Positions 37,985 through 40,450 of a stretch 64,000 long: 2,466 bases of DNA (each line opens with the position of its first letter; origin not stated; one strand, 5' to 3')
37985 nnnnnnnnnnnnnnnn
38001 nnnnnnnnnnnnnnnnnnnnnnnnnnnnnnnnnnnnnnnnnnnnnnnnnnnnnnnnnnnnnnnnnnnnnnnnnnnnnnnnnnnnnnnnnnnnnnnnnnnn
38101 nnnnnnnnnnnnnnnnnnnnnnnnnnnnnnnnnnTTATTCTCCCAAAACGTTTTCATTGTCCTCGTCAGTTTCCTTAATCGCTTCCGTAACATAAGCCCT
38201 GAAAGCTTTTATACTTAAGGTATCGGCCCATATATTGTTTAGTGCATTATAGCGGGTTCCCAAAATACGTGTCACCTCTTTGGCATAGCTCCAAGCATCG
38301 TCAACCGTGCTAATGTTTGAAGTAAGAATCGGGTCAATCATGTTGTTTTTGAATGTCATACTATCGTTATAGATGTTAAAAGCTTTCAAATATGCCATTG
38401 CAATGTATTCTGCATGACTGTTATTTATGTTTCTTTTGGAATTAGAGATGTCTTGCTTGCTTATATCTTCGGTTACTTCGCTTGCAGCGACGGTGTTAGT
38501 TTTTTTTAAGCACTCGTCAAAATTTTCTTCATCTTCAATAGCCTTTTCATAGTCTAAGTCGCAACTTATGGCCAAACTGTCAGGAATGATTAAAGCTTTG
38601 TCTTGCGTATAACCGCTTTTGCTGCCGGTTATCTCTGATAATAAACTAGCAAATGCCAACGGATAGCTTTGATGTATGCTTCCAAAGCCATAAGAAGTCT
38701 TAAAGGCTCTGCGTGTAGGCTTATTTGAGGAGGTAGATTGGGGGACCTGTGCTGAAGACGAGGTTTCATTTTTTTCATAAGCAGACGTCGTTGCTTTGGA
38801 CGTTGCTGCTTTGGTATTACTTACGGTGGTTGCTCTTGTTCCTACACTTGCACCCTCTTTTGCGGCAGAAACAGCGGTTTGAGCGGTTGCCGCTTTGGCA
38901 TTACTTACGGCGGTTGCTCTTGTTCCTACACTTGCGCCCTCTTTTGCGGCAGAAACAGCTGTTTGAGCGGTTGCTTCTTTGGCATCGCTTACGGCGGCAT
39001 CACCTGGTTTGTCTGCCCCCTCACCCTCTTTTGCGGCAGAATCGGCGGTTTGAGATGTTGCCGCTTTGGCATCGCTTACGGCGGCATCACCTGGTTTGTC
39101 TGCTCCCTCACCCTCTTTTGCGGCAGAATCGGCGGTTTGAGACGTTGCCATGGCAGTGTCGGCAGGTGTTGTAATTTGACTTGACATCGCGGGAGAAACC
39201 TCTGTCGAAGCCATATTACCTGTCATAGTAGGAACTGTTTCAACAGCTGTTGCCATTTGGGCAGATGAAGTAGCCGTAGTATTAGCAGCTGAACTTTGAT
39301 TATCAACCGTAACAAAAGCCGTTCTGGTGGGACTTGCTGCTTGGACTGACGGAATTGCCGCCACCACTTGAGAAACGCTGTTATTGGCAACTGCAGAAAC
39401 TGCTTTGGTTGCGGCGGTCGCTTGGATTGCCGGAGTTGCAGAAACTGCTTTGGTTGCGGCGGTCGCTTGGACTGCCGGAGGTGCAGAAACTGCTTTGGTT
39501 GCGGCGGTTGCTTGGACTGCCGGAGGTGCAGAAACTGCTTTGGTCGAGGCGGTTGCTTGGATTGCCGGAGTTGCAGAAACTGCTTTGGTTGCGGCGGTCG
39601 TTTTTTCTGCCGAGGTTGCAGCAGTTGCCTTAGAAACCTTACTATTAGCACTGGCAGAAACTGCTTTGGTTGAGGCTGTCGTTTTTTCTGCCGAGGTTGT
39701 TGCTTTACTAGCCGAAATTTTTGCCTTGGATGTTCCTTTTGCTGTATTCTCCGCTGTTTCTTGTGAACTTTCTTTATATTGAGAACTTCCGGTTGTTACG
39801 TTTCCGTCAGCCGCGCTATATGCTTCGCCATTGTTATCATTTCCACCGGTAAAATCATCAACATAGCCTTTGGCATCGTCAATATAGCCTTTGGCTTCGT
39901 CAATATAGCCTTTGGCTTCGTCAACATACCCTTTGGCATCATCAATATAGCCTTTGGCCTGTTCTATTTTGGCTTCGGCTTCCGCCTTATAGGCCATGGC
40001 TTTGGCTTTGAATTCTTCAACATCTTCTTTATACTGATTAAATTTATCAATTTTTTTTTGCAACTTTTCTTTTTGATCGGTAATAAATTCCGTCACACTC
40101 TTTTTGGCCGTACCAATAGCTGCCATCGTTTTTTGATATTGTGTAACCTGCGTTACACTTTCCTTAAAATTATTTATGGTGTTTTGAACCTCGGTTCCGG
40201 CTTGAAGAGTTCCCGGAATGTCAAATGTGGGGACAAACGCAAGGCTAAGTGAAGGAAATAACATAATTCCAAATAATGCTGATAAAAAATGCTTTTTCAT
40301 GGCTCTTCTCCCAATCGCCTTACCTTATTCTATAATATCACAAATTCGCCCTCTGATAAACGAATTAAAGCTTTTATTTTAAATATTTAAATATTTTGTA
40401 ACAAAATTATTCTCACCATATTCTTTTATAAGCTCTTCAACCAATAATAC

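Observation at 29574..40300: A six-gene, 10.7-kb insertion of signal-peptide-bearing coiled-coil and low-complexity proteins lies between virB4 and virB8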

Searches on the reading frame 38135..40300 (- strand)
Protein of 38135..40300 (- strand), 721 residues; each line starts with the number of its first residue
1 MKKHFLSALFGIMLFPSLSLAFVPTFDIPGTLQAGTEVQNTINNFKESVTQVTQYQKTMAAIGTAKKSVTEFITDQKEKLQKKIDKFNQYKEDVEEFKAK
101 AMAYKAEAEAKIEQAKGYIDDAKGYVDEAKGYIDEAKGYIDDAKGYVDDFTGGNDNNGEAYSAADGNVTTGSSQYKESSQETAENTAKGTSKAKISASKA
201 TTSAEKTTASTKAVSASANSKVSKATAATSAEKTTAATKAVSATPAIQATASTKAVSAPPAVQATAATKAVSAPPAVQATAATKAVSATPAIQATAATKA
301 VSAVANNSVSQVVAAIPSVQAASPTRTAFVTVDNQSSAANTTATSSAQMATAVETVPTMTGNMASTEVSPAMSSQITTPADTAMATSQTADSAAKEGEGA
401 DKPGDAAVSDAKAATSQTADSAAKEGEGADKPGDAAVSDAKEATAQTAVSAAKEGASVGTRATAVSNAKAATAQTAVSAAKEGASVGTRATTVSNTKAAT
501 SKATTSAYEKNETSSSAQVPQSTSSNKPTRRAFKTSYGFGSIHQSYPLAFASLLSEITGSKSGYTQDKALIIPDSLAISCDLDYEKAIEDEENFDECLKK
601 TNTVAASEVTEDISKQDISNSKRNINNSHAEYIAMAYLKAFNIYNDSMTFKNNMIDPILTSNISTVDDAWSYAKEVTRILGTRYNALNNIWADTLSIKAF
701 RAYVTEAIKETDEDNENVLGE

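Call 5: search_protein_families(library=pfam, proteins=[window:38135-40300:-], max_evalue=1)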
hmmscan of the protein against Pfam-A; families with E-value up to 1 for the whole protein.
window:38135-40300:- (721 aa): 2 families
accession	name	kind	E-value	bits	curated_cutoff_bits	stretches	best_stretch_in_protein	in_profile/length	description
PF07889.17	DUF1664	-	0.15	12.6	34.6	1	56-128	40-112/124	Protein of unknown function (DUF1664)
PF04010.18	DUF357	-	0.16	12.4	29.4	0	93-128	12-47/73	Protein of unknown function (DUF357)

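Call 9: list_cluster_members(proteins=[window:38135-40300:-, window:37561-38133:-, window:37561-38193:-, window:36012-37544:-, window:36012-37604:-, window:35462-36025:-, window:35462-36166:-, window:33513-35462:-, window:29574-33500:-, window:28800-29555:-])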
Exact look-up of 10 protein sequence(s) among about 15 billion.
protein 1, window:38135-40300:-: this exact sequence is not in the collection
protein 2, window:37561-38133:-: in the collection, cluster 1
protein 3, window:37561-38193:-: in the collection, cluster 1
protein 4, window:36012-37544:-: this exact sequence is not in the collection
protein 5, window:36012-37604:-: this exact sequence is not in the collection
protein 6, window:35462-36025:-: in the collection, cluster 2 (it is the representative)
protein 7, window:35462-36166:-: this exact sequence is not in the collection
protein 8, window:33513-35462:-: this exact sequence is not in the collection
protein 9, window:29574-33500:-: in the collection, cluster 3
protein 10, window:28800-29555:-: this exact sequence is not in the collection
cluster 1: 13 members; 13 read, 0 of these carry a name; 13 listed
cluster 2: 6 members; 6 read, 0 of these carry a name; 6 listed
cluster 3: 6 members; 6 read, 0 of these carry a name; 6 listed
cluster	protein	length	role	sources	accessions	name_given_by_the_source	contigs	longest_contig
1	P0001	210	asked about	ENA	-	-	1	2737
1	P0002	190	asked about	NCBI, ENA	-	-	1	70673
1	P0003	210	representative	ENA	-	-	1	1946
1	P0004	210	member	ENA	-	-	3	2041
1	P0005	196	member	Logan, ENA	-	-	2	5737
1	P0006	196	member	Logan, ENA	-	-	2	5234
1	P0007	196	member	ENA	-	-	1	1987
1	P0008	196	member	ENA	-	-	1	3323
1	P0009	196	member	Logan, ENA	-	-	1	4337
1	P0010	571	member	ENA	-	-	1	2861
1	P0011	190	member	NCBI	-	-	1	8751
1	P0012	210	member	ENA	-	-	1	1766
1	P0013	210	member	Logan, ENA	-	-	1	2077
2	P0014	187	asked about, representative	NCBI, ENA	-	-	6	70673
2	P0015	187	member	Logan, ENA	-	-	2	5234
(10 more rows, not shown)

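Call 22: search_protein_families(library=ncbifam, proteins=[window:38135-40300:-], max_evalue=1)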
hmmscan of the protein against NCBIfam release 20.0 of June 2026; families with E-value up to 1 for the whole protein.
window:38135-40300:- (721 aa): 2 families
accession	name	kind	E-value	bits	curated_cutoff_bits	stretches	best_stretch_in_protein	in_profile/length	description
TIGR04527.1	mycoplas_twoTM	subfamily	0.00049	19.9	125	1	26-151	27-156/248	MG_279/MG_280 family protein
NF038305.1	HpsJ_fam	subfamily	0.091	12.7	60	1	6-114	83-187/234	HpsJ family protein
